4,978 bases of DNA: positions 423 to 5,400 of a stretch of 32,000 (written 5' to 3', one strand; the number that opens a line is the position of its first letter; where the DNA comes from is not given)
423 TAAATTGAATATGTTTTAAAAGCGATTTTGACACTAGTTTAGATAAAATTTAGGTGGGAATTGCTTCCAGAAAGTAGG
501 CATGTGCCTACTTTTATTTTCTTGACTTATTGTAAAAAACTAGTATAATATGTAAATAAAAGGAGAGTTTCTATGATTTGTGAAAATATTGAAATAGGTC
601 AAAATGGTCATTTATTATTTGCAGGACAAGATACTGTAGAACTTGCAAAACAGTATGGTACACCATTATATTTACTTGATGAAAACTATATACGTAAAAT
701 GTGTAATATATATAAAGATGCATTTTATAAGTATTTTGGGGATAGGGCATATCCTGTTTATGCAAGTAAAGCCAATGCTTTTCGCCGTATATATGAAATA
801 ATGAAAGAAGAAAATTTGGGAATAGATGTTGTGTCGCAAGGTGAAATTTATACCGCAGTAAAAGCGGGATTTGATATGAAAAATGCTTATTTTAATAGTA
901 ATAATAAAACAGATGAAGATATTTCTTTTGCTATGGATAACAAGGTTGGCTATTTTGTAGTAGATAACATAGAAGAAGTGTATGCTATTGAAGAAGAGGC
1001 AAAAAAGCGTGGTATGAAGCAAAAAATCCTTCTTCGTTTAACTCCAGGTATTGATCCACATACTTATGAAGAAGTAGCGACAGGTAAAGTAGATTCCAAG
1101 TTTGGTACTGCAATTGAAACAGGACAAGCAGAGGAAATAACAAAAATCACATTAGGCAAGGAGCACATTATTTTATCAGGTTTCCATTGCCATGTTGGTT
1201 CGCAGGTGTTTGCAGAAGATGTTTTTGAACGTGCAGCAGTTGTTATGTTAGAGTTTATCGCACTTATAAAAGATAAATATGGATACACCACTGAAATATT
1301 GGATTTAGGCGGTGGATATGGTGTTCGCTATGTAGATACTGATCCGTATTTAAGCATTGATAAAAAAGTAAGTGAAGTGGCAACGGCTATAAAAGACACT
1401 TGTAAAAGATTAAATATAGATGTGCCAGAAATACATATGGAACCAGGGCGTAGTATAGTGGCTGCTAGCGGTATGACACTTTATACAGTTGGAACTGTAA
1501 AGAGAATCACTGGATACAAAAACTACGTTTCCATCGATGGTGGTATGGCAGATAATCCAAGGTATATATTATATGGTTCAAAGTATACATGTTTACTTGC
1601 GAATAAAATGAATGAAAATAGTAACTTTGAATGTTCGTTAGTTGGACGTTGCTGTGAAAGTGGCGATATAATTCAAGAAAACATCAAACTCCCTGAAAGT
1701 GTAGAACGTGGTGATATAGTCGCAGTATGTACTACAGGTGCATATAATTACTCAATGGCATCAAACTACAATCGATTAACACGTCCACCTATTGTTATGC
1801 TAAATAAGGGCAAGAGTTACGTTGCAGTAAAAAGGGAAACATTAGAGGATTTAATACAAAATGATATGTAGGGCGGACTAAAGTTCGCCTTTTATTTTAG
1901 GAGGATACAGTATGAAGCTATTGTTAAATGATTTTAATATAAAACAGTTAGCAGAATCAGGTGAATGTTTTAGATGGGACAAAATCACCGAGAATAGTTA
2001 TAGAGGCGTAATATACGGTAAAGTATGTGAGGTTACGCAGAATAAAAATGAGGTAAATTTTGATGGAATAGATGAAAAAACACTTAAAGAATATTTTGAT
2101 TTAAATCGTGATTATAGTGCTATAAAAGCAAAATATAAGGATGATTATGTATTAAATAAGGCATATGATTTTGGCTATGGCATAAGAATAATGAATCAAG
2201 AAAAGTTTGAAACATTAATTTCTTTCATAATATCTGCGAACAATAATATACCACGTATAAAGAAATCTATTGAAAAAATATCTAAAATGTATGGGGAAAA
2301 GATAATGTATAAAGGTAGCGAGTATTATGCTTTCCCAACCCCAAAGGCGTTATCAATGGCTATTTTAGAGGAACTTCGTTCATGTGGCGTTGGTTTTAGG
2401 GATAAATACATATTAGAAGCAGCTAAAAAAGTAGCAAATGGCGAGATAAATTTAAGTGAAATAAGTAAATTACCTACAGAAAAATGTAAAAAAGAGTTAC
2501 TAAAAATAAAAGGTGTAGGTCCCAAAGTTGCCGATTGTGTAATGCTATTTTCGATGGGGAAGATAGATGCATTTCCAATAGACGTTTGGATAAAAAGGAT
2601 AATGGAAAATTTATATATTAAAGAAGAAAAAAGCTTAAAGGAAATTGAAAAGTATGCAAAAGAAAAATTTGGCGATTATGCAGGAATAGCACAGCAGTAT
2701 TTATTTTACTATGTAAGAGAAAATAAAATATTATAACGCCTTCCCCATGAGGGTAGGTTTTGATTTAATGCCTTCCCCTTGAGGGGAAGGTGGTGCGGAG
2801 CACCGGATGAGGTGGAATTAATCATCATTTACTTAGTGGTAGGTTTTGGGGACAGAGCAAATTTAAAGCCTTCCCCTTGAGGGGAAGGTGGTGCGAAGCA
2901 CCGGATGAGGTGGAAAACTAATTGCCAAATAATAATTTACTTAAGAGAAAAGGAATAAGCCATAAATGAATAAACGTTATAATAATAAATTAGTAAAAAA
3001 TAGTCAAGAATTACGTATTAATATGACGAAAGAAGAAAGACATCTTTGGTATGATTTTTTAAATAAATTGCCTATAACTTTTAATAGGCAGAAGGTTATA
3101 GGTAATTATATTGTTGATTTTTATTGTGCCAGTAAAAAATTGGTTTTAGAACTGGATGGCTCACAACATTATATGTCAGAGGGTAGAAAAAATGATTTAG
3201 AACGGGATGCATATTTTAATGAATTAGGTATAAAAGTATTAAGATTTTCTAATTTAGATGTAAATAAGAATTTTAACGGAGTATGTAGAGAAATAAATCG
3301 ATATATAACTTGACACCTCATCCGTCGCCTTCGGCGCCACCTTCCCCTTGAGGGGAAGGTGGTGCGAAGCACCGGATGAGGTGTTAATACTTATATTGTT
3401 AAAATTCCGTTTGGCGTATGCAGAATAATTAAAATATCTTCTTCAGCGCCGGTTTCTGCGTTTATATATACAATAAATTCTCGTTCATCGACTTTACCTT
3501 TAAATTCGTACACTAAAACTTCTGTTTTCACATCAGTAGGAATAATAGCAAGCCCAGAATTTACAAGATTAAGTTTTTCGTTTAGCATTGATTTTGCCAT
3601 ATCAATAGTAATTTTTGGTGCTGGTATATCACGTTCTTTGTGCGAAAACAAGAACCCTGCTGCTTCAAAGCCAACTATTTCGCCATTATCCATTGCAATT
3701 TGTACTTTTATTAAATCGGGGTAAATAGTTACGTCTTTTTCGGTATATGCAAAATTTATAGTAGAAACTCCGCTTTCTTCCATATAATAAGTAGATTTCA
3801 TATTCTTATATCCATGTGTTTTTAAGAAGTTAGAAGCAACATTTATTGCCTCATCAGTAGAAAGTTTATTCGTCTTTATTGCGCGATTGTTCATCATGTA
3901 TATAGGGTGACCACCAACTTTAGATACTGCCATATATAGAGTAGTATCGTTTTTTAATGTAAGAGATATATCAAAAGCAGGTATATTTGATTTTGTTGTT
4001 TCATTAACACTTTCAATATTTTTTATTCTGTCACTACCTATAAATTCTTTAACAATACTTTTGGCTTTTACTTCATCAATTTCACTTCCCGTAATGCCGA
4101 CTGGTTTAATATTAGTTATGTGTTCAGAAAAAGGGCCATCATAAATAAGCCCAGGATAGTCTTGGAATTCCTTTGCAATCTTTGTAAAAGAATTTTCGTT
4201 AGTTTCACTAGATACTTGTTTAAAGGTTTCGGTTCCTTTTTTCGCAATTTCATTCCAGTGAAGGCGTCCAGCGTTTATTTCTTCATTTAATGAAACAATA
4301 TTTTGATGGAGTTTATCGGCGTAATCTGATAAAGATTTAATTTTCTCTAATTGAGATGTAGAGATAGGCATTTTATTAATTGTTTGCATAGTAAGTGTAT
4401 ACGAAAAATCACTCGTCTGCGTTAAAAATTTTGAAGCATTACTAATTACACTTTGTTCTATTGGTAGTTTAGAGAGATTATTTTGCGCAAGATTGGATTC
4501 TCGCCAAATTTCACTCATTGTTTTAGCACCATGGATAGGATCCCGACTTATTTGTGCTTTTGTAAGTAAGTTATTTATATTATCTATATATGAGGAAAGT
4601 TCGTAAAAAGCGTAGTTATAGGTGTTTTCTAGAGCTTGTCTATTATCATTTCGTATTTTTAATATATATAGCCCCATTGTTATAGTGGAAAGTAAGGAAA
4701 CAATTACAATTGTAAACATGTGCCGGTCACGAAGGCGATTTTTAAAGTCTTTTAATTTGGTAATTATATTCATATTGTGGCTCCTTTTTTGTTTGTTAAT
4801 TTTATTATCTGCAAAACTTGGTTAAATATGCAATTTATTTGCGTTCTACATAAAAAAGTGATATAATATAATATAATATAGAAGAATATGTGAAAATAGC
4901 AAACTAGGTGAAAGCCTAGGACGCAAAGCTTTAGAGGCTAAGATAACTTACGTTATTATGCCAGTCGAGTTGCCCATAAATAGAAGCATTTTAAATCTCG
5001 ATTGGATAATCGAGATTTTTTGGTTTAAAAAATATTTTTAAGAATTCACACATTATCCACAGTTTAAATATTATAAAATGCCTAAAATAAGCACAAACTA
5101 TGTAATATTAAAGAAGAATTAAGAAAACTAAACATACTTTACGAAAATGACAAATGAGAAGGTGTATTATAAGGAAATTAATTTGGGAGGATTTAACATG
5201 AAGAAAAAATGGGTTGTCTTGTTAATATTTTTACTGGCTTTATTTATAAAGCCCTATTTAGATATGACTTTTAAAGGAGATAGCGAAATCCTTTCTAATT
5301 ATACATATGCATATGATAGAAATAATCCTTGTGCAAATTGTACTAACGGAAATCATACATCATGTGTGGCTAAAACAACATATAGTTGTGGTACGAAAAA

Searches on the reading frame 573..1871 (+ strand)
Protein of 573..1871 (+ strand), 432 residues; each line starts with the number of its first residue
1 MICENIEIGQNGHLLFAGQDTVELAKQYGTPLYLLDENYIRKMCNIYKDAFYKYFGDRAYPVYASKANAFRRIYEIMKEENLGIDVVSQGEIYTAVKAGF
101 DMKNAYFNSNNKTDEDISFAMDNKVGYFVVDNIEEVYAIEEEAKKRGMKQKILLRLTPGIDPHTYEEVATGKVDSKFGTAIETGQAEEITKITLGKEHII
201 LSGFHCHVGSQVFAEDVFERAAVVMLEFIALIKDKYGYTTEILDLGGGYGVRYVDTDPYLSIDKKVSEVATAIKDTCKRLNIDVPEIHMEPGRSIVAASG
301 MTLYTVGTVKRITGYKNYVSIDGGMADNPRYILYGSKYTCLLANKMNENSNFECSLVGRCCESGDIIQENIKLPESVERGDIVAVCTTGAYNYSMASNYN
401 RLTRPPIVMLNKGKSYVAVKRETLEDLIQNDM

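Call 19: search_protein_families(library=pfam, proteins=[window:573-1871:+], max_evalue=0.001)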
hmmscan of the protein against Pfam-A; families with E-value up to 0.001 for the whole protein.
window:573-1871:+ (432 aa): 2 families
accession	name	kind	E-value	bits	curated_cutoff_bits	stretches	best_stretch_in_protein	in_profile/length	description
PF02784.22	Orn_Arg_deC_N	-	5e-54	183.7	23.4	1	49-297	13-247/247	Pyridoxal-dependent decarboxylase, pyridoxal binding domain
PF00278.28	Orn_DAP_Arg_deC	-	1.2e-15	58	23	1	241-389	5-95/95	Pyridoxal-dependent decarboxylase, C-terminal sheet domain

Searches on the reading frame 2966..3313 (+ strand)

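Call 19: search_protein_families(library=pfam, proteins=[window:2966-3313:+], max_evalue=0.001)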
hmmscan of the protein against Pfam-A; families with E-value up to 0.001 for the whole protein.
window:2966-3313:+ (115 aa): 2 families
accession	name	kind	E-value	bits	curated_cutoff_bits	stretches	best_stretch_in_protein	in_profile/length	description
PF04480.18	DUF559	-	5.3e-31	107.2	20.6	1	8-113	2-107/109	Protein of unknown function (DUF559)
PF18741.7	MTES_1575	-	0.00013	22.4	38.2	1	29-110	6-92/96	REase_MTES_1575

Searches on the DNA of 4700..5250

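Call 72: search_rna_families(source=window, start=4700, end=5250, threshold=gathering, show_alignments=1)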
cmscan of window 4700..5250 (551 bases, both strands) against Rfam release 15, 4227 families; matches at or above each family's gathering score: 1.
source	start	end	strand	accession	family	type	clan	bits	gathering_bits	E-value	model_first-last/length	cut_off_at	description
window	4888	4977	+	RF01051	c-di-GMP-I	Cis-reg; riboswitch;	CL00126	71.3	35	4.6e-14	1-87/87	no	c-di-GMP-I riboswitch aptamer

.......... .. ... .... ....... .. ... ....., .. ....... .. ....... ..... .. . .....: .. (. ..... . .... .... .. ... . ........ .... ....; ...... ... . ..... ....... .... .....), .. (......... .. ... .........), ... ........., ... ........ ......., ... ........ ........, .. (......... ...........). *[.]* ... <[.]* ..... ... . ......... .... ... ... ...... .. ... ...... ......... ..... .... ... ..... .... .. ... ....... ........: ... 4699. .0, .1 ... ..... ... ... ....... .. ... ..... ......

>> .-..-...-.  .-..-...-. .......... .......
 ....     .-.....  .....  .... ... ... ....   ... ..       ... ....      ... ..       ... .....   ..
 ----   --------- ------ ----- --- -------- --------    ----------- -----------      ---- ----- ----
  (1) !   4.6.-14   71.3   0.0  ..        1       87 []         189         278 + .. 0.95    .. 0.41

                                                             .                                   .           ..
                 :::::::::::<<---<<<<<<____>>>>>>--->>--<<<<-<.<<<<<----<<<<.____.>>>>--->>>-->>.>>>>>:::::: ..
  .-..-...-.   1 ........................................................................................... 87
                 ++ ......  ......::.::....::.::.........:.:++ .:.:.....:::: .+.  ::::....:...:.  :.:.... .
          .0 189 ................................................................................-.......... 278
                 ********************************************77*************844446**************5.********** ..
